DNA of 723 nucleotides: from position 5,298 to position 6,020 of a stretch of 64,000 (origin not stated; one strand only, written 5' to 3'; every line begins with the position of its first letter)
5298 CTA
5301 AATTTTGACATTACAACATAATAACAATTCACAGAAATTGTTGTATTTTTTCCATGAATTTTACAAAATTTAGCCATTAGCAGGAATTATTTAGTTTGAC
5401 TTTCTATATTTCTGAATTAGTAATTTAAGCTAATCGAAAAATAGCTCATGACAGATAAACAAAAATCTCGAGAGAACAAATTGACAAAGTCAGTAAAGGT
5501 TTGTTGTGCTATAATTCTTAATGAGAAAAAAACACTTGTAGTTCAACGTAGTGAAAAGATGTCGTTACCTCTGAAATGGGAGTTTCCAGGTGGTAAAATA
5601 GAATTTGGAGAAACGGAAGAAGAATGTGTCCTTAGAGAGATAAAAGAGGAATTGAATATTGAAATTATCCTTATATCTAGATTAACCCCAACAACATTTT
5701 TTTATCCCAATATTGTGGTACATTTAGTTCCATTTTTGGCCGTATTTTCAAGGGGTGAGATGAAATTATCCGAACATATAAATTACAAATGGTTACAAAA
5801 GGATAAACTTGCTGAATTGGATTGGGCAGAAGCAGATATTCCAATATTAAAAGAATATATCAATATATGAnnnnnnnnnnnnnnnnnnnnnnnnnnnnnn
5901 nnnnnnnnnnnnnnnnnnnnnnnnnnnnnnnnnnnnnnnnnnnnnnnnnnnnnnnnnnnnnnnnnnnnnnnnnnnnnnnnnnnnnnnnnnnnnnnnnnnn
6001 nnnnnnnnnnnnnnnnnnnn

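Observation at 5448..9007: MutT-like NUDIX hydrolase translationally coupled to a PLD-nuclease / SF2-helicase / DUF3427-like protein: candidate two-gene nuclease-helicase module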

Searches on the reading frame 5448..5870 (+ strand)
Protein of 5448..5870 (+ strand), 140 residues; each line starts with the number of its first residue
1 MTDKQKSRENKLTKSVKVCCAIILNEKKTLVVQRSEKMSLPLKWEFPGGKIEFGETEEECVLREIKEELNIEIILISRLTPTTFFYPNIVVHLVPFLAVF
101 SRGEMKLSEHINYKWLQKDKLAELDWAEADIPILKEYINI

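Call 6: search_protein_families(library=pfam, proteins=[window:5448-5870:+], max_evalue=0.01)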
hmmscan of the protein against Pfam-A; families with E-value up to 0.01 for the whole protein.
window:5448-5870:+ (140 aa): 2 families
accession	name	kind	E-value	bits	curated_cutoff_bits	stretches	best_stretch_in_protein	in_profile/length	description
PF00293.34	NUDIX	-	1e-17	64.8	21.1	1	17-136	5-133/134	NUDIX domain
PF14815.12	NUDIX_4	-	5.3e-14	52.4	35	1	20-135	2-112/113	NUDIX domain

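Call 7: search_protein_families(library=padloc, proteins=[window:5448-5870:+], max_evalue=0.01)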
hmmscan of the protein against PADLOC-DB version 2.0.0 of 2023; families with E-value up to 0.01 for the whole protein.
window:5448-5870:+ (140 aa): 1 family
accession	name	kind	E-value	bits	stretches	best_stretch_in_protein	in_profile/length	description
PDLC04899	PDC-S07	-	6.1e-46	153.4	1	13-138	4-129/135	-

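Call 8: search_protein_families(library=ncbifam, proteins=[window:5448-5870:+], max_evalue=0.001)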
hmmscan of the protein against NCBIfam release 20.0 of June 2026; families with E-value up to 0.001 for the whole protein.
window:5448-5870:+ (140 aa): 15 families
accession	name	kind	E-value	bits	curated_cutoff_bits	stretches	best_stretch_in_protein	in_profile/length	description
NF006530.0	PRK08999.1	equivalog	5e-23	81.6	245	1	13-135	3-126/315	Nudix family hydrolase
NF007834.0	PRK10546.1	equivalog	2.7e-21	75.8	156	1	14-139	2-127/135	pyrimidine (deoxy)nucleoside triphosphate diphosphatase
TIGR00586.1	mutt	equivalog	3.7e-21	75.5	97.9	1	14-135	3-125/129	8-oxo-dGTP diphosphatase MutT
NF008044.0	PRK10776.1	equivalog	2.6e-18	66.2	148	1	14-136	2-125/130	8-oxo-dGTP diphosphatase MutT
NF012016.0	PRK15472.1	equivalog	2.3e-10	40.4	95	1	17-84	5-72/141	nucleoside triphosphatase NudI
NF001299.0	PRK00241.1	equivalog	9.9e-09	35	158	1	49-124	166-241/263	NAD(+) diphosphatase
NF006961.0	PRK09438.1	equivalog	1e-07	31.5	103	1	10-74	5-64/151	dihydroneopterin triphosphate diphosphatase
NF001936.0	PRK00714.1-3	equivalog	9.3e-07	28.8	118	1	21-86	12-79/155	RNA pyrophosphohydrolase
NF001938.0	PRK00714.1-5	equivalog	1.9e-06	27.3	116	1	8-74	6-77/172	RNA pyrophosphohydrolase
TIGR02705.1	nudix_YtkD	equivalog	2e-06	27.5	154.4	1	44-69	47-72/156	RNA deprotection pyrophosphohydrolase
NF052459.1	OxoGTPPhMutT1Mycb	equivalog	8.4e-05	21.8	475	1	43-137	30-125/292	8-oxo-(d)GTP phosphatase MutT1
NF001937.0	PRK00714.1-4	equivalog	8.5e-05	22.2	139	1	21-76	12-65/161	RNA pyrophosphohydrolase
NF003785.0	PRK05379.1-1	equivalog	0.00016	21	418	1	16-74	204-260/347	bifunctional nicotinamide-nucleotide adenylyltransferase/Nudix hydroxylase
NF001935.0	PRK00714.1-2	equivalog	0.00036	20.1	259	1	41-72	30-61/183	RNA pyrophosphohydrolase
NF001934.0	PRK00714.1-1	equivalog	0.00056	19.4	241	1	22-72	14-61/176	RNA pyrophosphohydrolase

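Call 10: search_solved_structures(query=window:5448-5870:+, max_evalue=0.001, show_alignments=2)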
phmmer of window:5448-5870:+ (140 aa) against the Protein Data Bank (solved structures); distinct sequences matched with E-value up to 0.001: 47.
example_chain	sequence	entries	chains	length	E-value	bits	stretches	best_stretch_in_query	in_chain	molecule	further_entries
5x1x_A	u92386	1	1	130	1.1e-27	99.7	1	14-136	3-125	Mutator mutT protein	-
3gwy_A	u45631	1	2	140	2.2e-19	72.9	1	14-136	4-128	Putative CTP pyrophosphohydrolase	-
3ees_A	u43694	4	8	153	8e-18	67.9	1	6-135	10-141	Probable pyrophosphohydrolase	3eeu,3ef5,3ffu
3hhj_A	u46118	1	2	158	4e-16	62.4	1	14-135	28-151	Mutator mutT protein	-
3r03_A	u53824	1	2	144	3.8e-13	52.7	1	19-134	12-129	NUDIX hydrolase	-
2rrk_A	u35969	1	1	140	1e-12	51.3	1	14-138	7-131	CTP pyrophosphohydrolase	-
5zrc_A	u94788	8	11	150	2e-11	47.1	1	8-131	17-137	Putative mutator protein MutT2/NUDIX hydrolase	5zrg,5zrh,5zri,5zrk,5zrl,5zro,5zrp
7syc_A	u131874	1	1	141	4e-10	42.9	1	14-136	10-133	7,8-dihydro-8-oxoguanine-triphosphatase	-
1mut_A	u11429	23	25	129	6.3e-10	42.3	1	14-134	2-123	NUCLEOSIDE TRIPHOSPHATE PYROPHOSPHOHYDROLASE | Mutator mutT protein | 7,8-dihydro-8-oxoguanine-triphosphatase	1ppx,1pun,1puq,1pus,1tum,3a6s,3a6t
4v14_A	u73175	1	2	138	1.2e-09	41.4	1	14-138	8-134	MUTATOR MUTT PROTEIN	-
3grn_A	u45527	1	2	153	2.4e-08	37.2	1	20-125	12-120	MutT related protein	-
6ypb_A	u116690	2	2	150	1.5e-07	34.6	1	14-103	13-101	Geranyl diphosphate phosphohydrolase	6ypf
3oga_A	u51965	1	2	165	3.6e-07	33.4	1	16-84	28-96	Nucleoside triphosphatase nudI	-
3id9_A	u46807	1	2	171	5.6e-07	32.7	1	16-77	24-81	MutT/NUDIX family protein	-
3n77_A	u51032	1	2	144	9.1e-07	32.1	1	17-84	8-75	Nucleoside triphosphatase nudI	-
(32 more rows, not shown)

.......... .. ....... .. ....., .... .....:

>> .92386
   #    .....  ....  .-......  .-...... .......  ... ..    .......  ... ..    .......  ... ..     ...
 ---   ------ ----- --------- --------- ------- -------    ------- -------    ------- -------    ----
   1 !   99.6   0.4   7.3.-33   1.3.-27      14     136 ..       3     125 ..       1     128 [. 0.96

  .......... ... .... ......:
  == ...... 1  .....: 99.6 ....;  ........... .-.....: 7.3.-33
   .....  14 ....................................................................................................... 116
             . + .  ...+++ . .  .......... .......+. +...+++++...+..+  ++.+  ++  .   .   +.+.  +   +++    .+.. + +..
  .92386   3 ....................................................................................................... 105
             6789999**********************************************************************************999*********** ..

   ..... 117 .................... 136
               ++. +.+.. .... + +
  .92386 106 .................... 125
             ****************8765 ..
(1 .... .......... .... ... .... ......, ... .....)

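Call 25: find_homologous_proteins(query=window:5448-5870:+, max_evalue=0.00001)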
Query window:5448-5870:+ (140 aa): 5108 proteins with E <= 0.00001 among 5133 candidates; the best 120 are listed.
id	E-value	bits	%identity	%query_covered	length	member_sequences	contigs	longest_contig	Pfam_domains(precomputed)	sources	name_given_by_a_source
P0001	2.4e-86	304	100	100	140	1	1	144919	PF00293.35,PF14815.13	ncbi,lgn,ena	-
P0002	2.2e-52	194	65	92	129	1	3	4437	PF00293.35,PF14815.13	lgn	-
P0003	3.9e-52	194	70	91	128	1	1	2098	PF00293.35,PF14815.13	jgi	jgi:8-oxo-dGTP diphosphatase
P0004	1.5e-51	192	64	92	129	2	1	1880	PF00293.35,PF14815.13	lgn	-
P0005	1.0e-50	189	64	91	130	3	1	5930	PF00293.35,PF14815.13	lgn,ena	-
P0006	1.3e-50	189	64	92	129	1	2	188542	PF00293.35,PF14815.13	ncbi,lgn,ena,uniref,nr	ncbi:(deoxy)nucleoside triphosphate pyrophosphohydrolase [Pedobacter sp. UBA4863]|uniref:(deoxy)nucl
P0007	5.3e-50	187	63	89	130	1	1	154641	PF00293.35,PF14815.13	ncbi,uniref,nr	ncbi:(deoxy)nucleoside triphosphate pyrophosphohydrolase [Pedobacter cryotolerans]|uniref:8-oxo-dGTP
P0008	1.1e-49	186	68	89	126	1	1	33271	PF00293.35,PF14815.13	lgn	-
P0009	1.1e-49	186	64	89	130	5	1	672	PF00293.35,PF14815.13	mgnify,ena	mgnify:FL=1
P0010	1.7e-49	185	68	89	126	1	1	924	PF00293.35,PF14815.13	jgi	jgi:8-oxo-dGTP diphosphatase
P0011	4.3e-49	184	65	90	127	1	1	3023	PF00293.35,PF14815.13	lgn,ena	-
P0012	5.9e-49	183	65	88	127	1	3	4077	PF00293.35,PF14815.13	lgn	-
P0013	7.8e-49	183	65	89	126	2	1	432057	PF00293.35,PF14815.13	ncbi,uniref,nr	ncbi:(deoxy)nucleoside triphosphate pyrophosphohydrolase [Cyclobacterium salsum]|uniref:(deoxy)nucle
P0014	1.7e-48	182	67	89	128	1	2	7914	PF00293.35,PF14815.13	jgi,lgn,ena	jgi:8-oxo-dGTP diphosphatase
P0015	1.7e-48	182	67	89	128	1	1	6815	PF00293.35,PF14815.13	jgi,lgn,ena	jgi:8-oxo-dGTP diphosphatase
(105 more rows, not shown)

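Call 26: find_encoding_contigs(protein=P0001, flank=10000, max_places=3)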
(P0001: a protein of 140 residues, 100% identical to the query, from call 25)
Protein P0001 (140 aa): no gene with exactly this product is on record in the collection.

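Call 82: find_related_loci(query=window:5448-5867:+, collection=metagenome_contigs, flank=4000)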
Query window:5448-5867:+ (140 aa) in metagenome_contigs; peptide patterns used: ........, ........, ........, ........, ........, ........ (x = any residue, [..] = any of these).
399 stretches matched a pattern; 154 encode a relative of the query (tblastn E <= 1e-3); the best 80 are kept; 80 distinct loci.
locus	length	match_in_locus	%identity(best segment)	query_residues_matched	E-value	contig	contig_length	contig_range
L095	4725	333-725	59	10-139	1e-47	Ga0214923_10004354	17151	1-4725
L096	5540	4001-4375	60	16-139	2e-47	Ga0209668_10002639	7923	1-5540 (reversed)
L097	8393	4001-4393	56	10-140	5e-47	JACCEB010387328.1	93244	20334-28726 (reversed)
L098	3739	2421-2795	55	16-139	5e-45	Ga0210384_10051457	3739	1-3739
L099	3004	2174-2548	57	16-140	2e-44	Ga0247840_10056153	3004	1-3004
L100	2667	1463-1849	53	11-138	2e-44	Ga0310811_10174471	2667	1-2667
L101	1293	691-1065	55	16-139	1e-45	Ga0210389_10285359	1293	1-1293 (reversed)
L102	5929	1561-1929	57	16-138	9e-44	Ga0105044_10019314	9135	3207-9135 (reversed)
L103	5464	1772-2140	57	16-138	7e-44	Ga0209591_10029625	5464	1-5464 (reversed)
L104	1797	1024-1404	54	14-140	2e-44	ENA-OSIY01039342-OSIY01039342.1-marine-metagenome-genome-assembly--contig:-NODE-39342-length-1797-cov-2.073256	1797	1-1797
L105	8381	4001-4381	54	14-139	4e-43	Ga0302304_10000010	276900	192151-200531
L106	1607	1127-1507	55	14-140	5e-44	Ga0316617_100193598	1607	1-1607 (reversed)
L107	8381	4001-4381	54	14-139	4e-43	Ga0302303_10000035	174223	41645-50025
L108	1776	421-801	55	14-140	9e-44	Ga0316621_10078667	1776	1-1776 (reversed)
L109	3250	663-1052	53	11-140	8e-43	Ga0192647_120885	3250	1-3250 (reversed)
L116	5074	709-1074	55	16-137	1e-39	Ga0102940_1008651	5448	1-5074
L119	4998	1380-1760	50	14-140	2e-39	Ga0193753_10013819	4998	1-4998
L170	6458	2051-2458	49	2-137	2e-34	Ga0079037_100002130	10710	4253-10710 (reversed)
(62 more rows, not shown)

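Call 85: search_protein_families(library=pfam, proteins=[L105:4391-6385:-, L119:385-1365:+, L170:793-1938:+], max_evalue=0.01)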
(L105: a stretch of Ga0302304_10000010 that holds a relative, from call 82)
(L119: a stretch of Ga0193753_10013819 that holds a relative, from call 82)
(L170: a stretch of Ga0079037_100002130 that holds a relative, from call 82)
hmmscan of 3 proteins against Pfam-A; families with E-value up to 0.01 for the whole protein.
L105:4391-6385:- (664 aa): 7 families
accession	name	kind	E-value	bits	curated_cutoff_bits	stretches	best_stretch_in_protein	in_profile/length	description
PF09848.15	SLFN-g3_helicase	-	1.6e-76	258.3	24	1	248-635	3-353/354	Schlafen group 3, DNA/RNA helicase domain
PF13401.12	AAA_22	-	0.00026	21.7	27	1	246-358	5-97/130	AAA domain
PF05707.18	Zot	-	0.00099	19.1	20.3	1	248-388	2-122/197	Zonular occludens toxin (Zot)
PF13604.12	AAA_30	-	0.0016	18.7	27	1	242-356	14-101/191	AAA domain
PF00270.35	DEAD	-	0.0033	17.6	26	1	248-358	16-132/167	DEAD/DEAH box helicase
PF04851.21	ResIII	-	0.0073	16.7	22.5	0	231-363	9-144/164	Type III restriction enzyme, res subunit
PF13588.12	HSDR_N_2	-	0.009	16.5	25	0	55-120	9-78/110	Type I restriction enzyme R protein N terminus (HSDR_N)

L119:385-1365:+ (326 aa): 1 family
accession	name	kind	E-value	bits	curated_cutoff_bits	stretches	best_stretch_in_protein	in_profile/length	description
PF13391.12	HNH_2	-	2.4e-11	43.8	21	1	226-277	1-65/66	HNH endonuclease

L170:793-1938:+ (381 aa): 0 families

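Call 86: search_protein_families(library=padloc, proteins=[L105:4391-6385:-, L119:385-1365:+, L170:793-1938:+], max_evalue=0.001)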
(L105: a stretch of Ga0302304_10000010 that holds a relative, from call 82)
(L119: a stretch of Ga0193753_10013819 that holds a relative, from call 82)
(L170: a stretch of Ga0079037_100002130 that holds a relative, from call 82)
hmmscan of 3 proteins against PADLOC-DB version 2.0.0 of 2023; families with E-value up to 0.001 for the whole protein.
L105:4391-6385:- (664 aa): 1 family
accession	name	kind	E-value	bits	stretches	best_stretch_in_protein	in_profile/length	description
PDLC05014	PDC-S41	-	1.2e-252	838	1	2-664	3-653/657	-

L119:385-1365:+ (326 aa): 3 families
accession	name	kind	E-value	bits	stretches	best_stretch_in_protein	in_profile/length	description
PDLC04132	HNH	-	5.2e-23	79.6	1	172-325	113-273/286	-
PDLC03546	HNH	-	7.3e-17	59.3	1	193-324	140-277/282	Type II restriction enzyme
PDLC03529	REase_II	-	2.1e-13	48.2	1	225-323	284-380/389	Type II restriction enzyme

L170:793-1938:+ (381 aa): 1 family
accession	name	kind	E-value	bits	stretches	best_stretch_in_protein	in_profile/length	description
PDLC03534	REase_II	-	2e-12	44.9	1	217-357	177-323/351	Type II restriction enzyme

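Call 95: search_solved_structures(query=L119:385-1365:+, max_evalue=0.01)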
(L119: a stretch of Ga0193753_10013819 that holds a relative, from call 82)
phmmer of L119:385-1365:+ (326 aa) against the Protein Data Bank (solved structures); distinct sequences matched with E-value up to 0.01: 1.
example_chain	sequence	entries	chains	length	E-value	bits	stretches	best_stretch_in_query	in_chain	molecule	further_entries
6yex_A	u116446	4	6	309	3.6e-82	279.3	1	19-326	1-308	HNH endonuclease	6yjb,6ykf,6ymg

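Call 96: search_solved_structures(query=L105:4391-6385:-, max_evalue=0.01)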
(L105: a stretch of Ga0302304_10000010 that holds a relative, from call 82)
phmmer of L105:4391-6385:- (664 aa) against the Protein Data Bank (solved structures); distinct sequences matched with E-value up to 0.01: 1.
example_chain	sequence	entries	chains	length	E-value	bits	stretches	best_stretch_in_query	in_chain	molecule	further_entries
2r2a_A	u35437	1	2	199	0.0069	17.9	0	247-305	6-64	Uncharacterized protein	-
